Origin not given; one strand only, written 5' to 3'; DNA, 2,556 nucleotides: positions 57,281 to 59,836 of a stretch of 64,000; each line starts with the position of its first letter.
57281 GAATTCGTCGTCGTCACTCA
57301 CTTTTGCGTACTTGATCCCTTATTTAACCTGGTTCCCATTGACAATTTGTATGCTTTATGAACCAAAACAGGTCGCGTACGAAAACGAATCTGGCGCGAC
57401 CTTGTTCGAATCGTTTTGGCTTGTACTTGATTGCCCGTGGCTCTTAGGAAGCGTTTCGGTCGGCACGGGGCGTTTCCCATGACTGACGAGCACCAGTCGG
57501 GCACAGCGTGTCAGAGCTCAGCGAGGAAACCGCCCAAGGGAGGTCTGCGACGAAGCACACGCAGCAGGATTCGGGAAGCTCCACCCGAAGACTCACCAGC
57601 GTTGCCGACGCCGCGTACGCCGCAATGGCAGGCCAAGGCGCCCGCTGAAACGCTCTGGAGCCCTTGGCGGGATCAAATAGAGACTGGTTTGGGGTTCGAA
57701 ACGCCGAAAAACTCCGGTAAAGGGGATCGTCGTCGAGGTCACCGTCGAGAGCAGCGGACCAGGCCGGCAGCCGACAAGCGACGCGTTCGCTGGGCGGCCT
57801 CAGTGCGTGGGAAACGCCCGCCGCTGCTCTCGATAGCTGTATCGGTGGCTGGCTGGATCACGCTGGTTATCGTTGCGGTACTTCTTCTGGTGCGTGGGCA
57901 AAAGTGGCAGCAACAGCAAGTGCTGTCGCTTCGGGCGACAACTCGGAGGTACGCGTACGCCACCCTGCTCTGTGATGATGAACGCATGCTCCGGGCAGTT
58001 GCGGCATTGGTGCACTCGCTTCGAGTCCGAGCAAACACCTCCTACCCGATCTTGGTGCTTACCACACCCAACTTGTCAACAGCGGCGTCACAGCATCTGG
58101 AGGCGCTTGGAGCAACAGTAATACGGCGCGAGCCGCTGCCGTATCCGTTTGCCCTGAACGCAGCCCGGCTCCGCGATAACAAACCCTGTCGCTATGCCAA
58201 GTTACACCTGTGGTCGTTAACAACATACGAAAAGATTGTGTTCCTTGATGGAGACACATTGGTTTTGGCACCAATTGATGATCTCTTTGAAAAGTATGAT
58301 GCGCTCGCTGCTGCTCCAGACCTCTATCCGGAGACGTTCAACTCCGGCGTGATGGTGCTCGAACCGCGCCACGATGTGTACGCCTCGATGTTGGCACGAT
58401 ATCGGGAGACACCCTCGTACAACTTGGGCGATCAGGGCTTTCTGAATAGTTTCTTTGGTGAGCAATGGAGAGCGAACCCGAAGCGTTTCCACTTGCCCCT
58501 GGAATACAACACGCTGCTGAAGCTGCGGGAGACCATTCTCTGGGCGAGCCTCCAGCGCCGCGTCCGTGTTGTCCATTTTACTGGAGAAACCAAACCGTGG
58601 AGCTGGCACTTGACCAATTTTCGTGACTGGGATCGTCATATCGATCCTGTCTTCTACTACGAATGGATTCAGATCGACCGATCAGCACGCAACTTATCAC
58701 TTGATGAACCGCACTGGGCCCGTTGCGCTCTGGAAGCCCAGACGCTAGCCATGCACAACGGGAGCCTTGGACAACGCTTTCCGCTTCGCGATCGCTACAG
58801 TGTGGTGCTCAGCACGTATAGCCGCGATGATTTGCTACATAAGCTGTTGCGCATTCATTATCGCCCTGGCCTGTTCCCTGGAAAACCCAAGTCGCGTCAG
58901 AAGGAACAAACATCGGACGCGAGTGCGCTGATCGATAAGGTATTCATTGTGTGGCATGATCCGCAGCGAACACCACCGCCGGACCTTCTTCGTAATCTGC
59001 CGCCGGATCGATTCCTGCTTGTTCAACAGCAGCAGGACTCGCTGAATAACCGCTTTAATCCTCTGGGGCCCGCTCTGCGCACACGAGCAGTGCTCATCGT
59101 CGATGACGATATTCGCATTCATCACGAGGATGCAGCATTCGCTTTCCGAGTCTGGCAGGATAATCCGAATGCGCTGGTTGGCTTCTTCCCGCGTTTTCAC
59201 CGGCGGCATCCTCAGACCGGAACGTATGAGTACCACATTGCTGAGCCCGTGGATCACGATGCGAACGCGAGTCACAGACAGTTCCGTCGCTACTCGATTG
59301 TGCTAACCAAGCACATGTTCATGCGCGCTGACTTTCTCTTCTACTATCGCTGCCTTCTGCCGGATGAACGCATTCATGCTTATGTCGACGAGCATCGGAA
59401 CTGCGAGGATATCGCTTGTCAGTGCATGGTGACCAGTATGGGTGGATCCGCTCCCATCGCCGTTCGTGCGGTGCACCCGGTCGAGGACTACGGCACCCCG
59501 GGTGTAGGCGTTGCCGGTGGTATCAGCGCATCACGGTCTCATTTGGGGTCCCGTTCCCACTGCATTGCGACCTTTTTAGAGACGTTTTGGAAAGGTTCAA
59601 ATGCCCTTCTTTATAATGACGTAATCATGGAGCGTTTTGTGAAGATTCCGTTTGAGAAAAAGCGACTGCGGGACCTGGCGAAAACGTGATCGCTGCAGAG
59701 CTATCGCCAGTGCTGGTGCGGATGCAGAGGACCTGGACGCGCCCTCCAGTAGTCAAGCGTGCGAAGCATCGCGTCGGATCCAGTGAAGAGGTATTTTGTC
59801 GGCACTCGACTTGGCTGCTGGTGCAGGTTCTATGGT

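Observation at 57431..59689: Single-ORF fusion of a GT8 domain and a GT64 domain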

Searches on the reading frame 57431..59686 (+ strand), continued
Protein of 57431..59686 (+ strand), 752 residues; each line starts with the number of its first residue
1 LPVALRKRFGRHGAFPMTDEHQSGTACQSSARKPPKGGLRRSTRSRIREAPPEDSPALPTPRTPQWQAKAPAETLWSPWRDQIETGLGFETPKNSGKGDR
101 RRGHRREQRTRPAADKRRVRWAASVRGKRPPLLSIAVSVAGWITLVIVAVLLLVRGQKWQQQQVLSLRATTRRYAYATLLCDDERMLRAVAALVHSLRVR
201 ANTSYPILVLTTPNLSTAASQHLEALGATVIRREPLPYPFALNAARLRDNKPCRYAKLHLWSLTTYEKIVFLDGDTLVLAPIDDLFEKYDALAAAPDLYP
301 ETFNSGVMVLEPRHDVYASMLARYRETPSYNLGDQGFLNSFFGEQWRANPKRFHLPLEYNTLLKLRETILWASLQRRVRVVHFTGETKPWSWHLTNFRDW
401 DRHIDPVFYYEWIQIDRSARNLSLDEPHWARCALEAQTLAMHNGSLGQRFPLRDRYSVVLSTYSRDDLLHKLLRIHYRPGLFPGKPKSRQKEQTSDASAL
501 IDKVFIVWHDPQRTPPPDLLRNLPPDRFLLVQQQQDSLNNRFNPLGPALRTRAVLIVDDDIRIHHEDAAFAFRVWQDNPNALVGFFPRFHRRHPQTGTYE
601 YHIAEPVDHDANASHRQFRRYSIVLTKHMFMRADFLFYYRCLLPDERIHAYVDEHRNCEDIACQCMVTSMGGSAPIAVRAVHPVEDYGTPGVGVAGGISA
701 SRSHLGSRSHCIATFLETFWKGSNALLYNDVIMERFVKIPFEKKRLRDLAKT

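Call 33: list_cluster_members(proteins=[P0034, P0038, P0040, P0041, P0043, P0048, P0052, P0066, P0065, P0082])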
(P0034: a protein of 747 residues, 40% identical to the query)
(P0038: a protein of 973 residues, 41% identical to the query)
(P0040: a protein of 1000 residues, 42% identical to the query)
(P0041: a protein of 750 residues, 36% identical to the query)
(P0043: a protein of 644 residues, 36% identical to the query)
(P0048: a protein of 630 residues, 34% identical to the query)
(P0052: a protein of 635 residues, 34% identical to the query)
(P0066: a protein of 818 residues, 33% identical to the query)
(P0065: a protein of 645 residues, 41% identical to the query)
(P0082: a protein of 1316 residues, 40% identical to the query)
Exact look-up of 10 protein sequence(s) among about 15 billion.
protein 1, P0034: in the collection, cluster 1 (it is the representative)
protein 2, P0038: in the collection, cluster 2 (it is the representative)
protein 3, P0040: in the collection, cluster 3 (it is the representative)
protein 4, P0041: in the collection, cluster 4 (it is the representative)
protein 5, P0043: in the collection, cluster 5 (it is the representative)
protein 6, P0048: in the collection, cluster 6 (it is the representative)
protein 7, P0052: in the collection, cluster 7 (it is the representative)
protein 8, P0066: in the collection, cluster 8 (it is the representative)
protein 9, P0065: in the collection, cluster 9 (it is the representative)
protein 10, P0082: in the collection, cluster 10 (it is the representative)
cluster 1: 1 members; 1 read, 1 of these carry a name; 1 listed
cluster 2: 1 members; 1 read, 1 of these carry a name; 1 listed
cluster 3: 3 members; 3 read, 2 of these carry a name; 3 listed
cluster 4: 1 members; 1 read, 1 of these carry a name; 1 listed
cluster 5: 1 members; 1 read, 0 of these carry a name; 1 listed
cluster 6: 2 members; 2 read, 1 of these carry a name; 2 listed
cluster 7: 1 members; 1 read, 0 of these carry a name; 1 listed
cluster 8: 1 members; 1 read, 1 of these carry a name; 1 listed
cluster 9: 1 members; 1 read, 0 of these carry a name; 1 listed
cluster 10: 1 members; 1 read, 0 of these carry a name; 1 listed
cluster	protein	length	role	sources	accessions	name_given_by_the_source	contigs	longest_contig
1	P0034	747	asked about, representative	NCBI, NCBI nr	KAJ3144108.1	Exostoses (Multiple)-like 3 [Irineochytrium annulatum]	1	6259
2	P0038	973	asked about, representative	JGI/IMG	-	glycogenin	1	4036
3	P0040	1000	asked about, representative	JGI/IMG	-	glycogenin glucosyltransferase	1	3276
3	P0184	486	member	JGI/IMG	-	hypothetical protein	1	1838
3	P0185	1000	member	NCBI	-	-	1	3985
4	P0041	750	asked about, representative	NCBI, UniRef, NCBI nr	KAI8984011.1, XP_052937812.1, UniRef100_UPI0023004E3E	nucleotide-diphospho-sugar transferase [Mycotypha africana] | nucleotide-diphospho-sugar transferase n=1 Tax=Mycotypha africana TaxID=64632 ...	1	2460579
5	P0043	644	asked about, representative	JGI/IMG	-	-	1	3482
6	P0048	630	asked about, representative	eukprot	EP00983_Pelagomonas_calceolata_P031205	979750-Pelagomonas_calceolata.AAC.2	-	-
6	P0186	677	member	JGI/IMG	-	-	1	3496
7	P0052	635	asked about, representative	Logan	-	-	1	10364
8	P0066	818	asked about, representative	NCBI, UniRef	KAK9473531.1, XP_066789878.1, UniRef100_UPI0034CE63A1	glycosyl transferase family 64 domain-containing protein [Dipodascopsis tothii] | glycosyl transferase family 64 domain-containing protein n=1 Tax=Dipodascopsis tothii ...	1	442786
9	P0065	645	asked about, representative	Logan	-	-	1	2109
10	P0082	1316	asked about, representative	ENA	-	-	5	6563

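Call 64: predict_structure(alignment_id=A5)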
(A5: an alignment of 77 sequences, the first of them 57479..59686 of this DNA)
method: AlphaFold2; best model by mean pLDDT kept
length: 736 residues; sequences in the alignment: 77
mean_pLDDT: 81.4   pTM: 0.77
mean pLDDT of the five models: 81.4, 81.1, 81.0, 80.5, 80.1
residues with pLDDT >= 90: 452; 70-90: 118; 50-70: 44; < 50: 122
segments of 3 or more residues with pLDDT < 50: 1-118
pLDDT, mean of each block of 10 residues (from residue 1): 33 34 32 36 33 33 37 32 35 37 37 44 75 92 79 75 89 97 98 96 97 97 81 80 98 97 98 96 91 98 96 83 95 95 95 92 95 89 87 96 88 91 94 97 94 94 82 64 93 96 95 95 94 98 95 97 97 94 85 55 85 97 93 95 96 94 93 59 86 97 93 92 78 83
secondary structure, 60 per line:
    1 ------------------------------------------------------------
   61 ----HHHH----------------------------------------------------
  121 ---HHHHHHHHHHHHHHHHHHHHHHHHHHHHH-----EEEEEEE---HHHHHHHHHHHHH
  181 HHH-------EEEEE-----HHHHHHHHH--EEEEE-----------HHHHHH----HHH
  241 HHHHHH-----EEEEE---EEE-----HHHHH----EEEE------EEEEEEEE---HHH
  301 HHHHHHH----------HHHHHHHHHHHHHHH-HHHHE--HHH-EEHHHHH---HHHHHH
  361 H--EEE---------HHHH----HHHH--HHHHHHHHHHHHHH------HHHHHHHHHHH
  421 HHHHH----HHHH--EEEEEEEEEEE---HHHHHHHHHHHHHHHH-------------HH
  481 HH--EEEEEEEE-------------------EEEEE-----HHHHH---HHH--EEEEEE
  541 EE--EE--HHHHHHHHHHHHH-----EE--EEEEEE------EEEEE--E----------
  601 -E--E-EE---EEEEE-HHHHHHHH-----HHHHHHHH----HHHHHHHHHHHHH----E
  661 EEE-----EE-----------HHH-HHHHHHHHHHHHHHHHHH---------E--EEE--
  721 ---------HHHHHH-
elements in order (helices of 4 or more, strands of 3 or more residues): H65-68 H124-152 E158-164 H168-183 E191-195 H201-209 E212-216 H228-233 H238-246 E252-256 E260-262 H268-272 E277-280 E287-294 H298-307 H318-332 H334-337 H347-351 H355-361 E364-366 H376-379 H384-387 H390-403 H410-425 H430-433 E436-446 H450-465 H479-482 E485-492 E512-516 H522-526 E535-542 H549-561 E571-576 E583-587 E612-616 H618-625 H631-638 H643-655 E660-663 H686-703 E716-718 H730-735

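Call 66: fold_search(model_id=the predicted structure, library=pdb)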
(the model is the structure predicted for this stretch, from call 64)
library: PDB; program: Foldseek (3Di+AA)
matches with E <= 10: 1519; with E <= 0.001: 324
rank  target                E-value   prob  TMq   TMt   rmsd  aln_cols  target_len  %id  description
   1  8og1_A                1.5e-19  1.00  0.32  0.32  17.9       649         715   19  Exostosin-like 3 apo enzyme (released 2023-07-12)
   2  3qvb                  1.9e-19  1.00  0.28  0.79   6.1       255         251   32  Crystal Structure of Human Glycogenin-1 (GYG1) complexed with manganese and UDP (released 2011-03-23)
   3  1omz_B                2.7e-19  1.00  0.30  0.84   3.1       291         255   26  crystal structure of mouse alpha-1,4-N-acetylhexosaminyltransferase (EXTL2) in complex with UDPGalNAc (released 2003-04-22)
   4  1on6_B                5.6e-19  1.00  0.31  0.84   3.8       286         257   26  Crystal structure of mouse alpha-1,4-N-acetylhexosaminotransferase (EXTL2) in complex with UDPGlcNAc (released 2003-04-22)
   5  3t7n_B                7.5e-19  1.00  0.30  0.82   3.9       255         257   34  Crystal Structure of Human Glycogenin-1 (GYG1) complexed with manganese and UDP, in a monoclinic closed form (released 2011-08-31)
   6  1zcy                  8.4e-19  1.00  0.28  0.77   6.0       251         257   36  apo form of a mutant of glycogenin in which Asp159 is replaced by Ser (released 2005-04-26)
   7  8og4_A                9.4e-19  1.00  0.31  0.32  18.1       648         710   18  Exostosin-like 3 UDP complex (released 2023-07-12)
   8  1zct_A                1.1e-18  1.00  0.28  0.77   5.9       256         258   37  structure of glycogenin truncated at residue 270 in a complex with UDP (released 2005-04-26)
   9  6eqj                  1.1e-18  1.00  0.28  0.80   6.0       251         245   33  Crystal Structure of Human Glycogenin-1 (GYG1) Tyr195pIPhe mutant, apo form (released 2017-12-20)
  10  1zcv                  1.2e-18  1.00  0.28  0.76   5.9       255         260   37  apo form of a mutant of glycogenin in which Asp159 is replaced by Asn (released 2005-04-26)
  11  3u2w_B                1.3e-18  1.00  0.29  0.80   4.3       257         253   34  Crystal Structure of Human Glycogenin-1 (GYG1) complexed with manganese and glucose or a glucal species (released 2011-11-02)
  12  1ll2                  1.4e-18  1.00  0.28  0.78   5.7       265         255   35  Crystal Structure of Rabbit Muscle Glycogenin Complexed with UDP-glucose and Manganese (released 2002-05-15)
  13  3usr                  1.5e-18  1.00  0.29  0.78   5.8       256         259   36  Structure of Y194F glycogenin mutant truncated at residue 270 (released 2011-12-14)
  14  1zcu                  1.5e-18  1.00  0.28  0.76   5.9       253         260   34  apo form of the 162S mutant of glycogenin (released 2005-04-26)
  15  8og4_B                1.7e-18  1.00  0.31  0.32  17.8       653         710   19  Exostosin-like 3 UDP complex (released 2023-07-12)
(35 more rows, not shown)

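Call 75: search_protein_families(library=pfam, proteins=[P0030, P0031, P0037, P0048, P0066, P0041, P0006, P0005, P0073, P0034], max_evalue=0.001)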
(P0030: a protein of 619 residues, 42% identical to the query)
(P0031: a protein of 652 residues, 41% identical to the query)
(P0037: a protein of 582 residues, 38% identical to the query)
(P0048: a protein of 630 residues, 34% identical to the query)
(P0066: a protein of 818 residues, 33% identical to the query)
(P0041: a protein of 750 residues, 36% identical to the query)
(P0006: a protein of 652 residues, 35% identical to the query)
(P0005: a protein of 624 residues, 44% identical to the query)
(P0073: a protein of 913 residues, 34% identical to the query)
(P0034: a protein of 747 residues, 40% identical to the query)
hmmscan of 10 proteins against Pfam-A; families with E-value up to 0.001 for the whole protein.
P0030 (619 aa): 2 families
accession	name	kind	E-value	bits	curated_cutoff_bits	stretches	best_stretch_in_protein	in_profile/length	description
PF09258.16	Glyco_transf_64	-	6.2e-56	189.9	21.3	1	350-589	1-236/245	Glycosyl transferase family 64 domain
PF01501.26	Glyco_transf_8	-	1.8e-19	70.8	24.3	1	77-280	4-250/253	Glycosyl transferase family 8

P0031 (652 aa): 2 families
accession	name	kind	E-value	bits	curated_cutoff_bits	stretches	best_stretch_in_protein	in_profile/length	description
PF09258.16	Glyco_transf_64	-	2.5e-47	161.7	21.3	1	384-635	1-240/245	Glycosyl transferase family 64 domain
PF01501.26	Glyco_transf_8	-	1.6e-14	54.5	24.3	2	98-206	4-120/253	Glycosyl transferase family 8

P0037 (582 aa): 1 family
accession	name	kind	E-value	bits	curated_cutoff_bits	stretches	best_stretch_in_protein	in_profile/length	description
PF09258.16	Glyco_transf_64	-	2.5e-61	207.6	21.3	1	336-572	1-236/245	Glycosyl transferase family 64 domain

P0048 (630 aa): 2 families
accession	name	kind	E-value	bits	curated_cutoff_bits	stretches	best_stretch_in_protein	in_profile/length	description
PF09258.16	Glyco_transf_64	-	6.4e-45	153.8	21.3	1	322-566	3-237/245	Glycosyl transferase family 64 domain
PF01501.26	Glyco_transf_8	-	4.1e-12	46.6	24.3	1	167-265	145-250/253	Glycosyl transferase family 8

P0066 (818 aa): 3 families
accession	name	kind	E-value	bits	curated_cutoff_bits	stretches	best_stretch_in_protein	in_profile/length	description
PF09258.16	Glyco_transf_64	-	9.8e-54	182.7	21.3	1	390-634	1-240/245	Glycosyl transferase family 64 domain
PF01501.26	Glyco_transf_8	-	1.8e-05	24.9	24.3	0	241-302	188-252/253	Glycosyl transferase family 8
PF00535.33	Glycos_transf_2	-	0.00085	19.7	23.3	0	434-510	39-120/168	Glycosyl transferase family 2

P0041 (750 aa): 2 families
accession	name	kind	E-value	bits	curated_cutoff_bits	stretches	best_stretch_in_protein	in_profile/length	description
PF09258.16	Glyco_transf_64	-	2.9e-39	135.3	21.3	1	435-693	1-237/245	Glycosyl transferase family 64 domain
PF01501.26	Glyco_transf_8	-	3.2e-25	89.6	24.3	2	239-324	158-250/253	Glycosyl transferase family 8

P0006 (652 aa): 2 families
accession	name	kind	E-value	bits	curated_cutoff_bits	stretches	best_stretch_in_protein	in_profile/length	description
PF09258.16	Glyco_transf_64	-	3e-48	164.7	21.3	1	385-621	4-241/245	Glycosyl transferase family 64 domain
PF01501.26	Glyco_transf_8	-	1.4e-14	54.8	24.3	1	87-296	3-250/253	Glycosyl transferase family 8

P0005 (624 aa): 3 families
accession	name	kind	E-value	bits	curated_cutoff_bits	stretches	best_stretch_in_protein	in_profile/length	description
PF09258.16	Glyco_transf_64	-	1.3e-58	198.6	21.3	1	336-581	1-238/245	Glycosyl transferase family 64 domain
PF01501.26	Glyco_transf_8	-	7.7e-20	72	24.3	1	62-270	5-250/253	Glycosyl transferase family 8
PF03407.22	Nucleotid_trans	-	9.5e-06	26.2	22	1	148-234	68-160/208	Nucleotide-diphospho-sugar transferase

P0073 (913 aa): 1 family
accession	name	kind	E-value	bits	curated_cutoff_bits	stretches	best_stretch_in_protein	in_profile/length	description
PF09258.16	Glyco_transf_64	-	1.9e-63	214.5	21.3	1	84-331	1-240/245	Glycosyl transferase family 64 domain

P0034 (747 aa): 3 families
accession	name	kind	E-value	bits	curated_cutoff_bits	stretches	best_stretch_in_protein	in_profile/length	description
PF09258.16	Glyco_transf_64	-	7.3e-46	156.9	21.3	1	419-719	1-239/245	Glycosyl transferase family 64 domain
PF01501.26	Glyco_transf_8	-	1.5e-14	54.7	24.3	1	123-335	2-250/253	Glycosyl transferase family 8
PF03407.22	Nucleotid_trans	-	0.00055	20.4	22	0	216-307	86-173/208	Nucleotide-diphospho-sugar transferase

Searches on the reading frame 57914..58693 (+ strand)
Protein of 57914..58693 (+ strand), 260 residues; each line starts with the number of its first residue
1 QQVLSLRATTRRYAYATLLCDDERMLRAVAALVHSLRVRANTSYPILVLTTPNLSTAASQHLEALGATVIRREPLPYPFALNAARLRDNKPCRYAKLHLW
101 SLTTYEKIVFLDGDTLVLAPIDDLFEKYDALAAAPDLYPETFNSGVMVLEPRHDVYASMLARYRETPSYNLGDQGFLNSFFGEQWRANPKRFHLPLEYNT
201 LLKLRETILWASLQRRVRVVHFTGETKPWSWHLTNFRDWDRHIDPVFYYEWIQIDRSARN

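Call 48: find_homologous_proteins(query=A3, max_evalue=1e-10)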
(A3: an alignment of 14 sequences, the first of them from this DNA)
Query A3 (14 sequences) (260 aa, profile of the alignment): 31 proteins with E <= 1e-10 among 6684 candidates.
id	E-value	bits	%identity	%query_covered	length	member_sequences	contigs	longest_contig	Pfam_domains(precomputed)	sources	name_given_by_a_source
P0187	1.4e-76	275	40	83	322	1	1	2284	PF01501.27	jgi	jgi:glycogenin glucosyltransferase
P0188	3.3e-75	271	35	84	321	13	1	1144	PF01501.27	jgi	-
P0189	2.7e-71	258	38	84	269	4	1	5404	PF01501.27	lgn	-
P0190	1.2e-70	256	33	87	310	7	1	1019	PF01501.27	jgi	-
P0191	1.3e-66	243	37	84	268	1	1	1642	PF01501.27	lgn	-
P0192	4.2e-66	241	41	84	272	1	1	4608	PF11051.15,PF01501.27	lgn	-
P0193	8.0e-66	240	38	84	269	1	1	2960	PF01501.27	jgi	jgi:glycogenin glucosyltransferase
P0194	1.6e-65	239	36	85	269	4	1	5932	PF01501.27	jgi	jgi:glycogenin glucosyltransferase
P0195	5.1e-65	237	38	84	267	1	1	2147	PF11051.15,PF01501.27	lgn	-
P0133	2.8e-64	235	35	93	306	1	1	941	PF01501.27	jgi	-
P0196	4.6e-64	234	36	84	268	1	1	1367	PF01501.27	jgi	jgi:glycogenin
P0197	5.7e-64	234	39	84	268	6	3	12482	PF01501.27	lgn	-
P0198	7.6e-64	234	39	87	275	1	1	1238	PF01501.27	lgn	-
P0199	8.4e-63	230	37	84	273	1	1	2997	PF01501.27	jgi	jgi:hypothetical protein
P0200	1.2e-62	230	40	83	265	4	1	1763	PF01501.27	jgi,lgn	-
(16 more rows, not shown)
